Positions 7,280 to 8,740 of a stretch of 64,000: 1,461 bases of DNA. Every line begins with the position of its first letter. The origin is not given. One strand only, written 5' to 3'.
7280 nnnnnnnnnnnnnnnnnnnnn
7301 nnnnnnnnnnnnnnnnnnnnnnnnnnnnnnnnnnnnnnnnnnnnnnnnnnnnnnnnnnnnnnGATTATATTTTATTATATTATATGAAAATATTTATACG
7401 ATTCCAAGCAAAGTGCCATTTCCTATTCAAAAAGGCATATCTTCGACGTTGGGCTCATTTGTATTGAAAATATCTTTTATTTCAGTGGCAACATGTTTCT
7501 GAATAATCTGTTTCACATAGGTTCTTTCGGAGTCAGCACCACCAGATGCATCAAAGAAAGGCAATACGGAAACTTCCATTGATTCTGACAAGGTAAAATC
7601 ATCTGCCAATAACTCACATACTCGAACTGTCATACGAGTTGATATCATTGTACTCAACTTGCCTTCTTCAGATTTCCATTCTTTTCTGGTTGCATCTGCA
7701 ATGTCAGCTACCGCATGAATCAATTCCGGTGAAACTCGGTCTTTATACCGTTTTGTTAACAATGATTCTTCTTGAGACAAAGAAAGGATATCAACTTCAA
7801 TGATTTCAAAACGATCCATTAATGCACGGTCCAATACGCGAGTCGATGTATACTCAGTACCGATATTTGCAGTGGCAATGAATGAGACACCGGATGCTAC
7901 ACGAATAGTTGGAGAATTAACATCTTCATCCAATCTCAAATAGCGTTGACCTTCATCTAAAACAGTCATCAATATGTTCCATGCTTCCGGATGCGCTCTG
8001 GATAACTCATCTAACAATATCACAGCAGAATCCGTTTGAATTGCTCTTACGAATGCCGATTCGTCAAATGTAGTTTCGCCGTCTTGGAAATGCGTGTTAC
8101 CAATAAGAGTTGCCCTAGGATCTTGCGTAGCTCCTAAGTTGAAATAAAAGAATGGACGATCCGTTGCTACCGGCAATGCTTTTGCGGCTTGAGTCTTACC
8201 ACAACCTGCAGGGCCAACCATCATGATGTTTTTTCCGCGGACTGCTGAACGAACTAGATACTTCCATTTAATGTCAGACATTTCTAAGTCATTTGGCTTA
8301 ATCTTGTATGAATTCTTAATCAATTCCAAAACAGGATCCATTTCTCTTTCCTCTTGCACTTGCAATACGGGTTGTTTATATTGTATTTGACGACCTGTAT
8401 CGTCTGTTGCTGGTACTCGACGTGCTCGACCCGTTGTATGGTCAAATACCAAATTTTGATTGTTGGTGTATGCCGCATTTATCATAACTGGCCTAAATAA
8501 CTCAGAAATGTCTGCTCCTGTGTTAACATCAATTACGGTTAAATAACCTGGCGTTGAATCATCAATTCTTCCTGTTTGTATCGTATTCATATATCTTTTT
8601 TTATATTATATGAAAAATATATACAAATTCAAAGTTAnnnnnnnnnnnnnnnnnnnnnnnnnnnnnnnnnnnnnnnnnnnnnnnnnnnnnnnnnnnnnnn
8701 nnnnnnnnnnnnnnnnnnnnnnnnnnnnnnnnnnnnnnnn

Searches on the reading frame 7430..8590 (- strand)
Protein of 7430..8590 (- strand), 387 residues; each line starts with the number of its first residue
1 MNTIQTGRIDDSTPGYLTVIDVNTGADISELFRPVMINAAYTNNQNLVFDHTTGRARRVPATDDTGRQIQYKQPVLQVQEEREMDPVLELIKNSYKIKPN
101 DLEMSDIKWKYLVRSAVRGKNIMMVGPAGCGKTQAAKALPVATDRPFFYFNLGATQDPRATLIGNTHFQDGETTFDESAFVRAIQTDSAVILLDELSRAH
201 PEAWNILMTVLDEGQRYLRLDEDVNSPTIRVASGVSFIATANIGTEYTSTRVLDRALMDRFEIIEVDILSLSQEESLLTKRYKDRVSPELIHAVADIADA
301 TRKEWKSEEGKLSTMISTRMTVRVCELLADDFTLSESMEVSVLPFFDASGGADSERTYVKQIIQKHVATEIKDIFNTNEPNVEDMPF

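Call 64: find_related_loci(query=window:7430-8590:-, collection=viral_contigs, flank=7000)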
Query window:7430-8590:- (387 aa) in viral_contigs; peptide patterns used: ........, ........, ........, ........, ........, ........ (x = any residue, [..] = any of these).
245 stretches matched a pattern; 244 encode a relative of the query (tblastn E <= 1e-3); the best 80 are kept; 80 distinct loci.
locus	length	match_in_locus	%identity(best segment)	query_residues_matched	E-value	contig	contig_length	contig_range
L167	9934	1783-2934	94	1-387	0e+0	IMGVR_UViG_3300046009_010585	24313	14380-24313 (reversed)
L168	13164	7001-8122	78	15-387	0e+0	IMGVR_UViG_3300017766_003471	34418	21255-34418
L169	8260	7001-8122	78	15-387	0e+0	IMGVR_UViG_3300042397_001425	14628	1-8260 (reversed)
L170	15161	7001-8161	75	3-387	0e+0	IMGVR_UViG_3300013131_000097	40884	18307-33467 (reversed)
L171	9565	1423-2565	75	7-387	0e+0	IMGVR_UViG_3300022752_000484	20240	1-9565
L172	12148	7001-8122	77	15-387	0e+0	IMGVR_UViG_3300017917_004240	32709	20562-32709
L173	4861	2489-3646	74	3-387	0e+0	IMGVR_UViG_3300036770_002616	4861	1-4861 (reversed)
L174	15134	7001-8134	75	3-379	0e+0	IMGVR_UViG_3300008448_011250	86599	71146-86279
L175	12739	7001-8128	75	13-387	0e+0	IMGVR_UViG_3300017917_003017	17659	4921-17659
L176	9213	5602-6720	74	15-387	0e+0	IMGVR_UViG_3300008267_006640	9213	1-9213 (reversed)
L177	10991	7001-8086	75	15-379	0e+0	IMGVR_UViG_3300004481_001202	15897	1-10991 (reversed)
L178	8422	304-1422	74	15-387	0e+0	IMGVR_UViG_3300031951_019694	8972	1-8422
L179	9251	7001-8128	75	15-387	0e+0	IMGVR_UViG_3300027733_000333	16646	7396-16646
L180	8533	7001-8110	74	15-387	0e+0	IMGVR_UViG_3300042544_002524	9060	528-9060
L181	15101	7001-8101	76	18-387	0e+0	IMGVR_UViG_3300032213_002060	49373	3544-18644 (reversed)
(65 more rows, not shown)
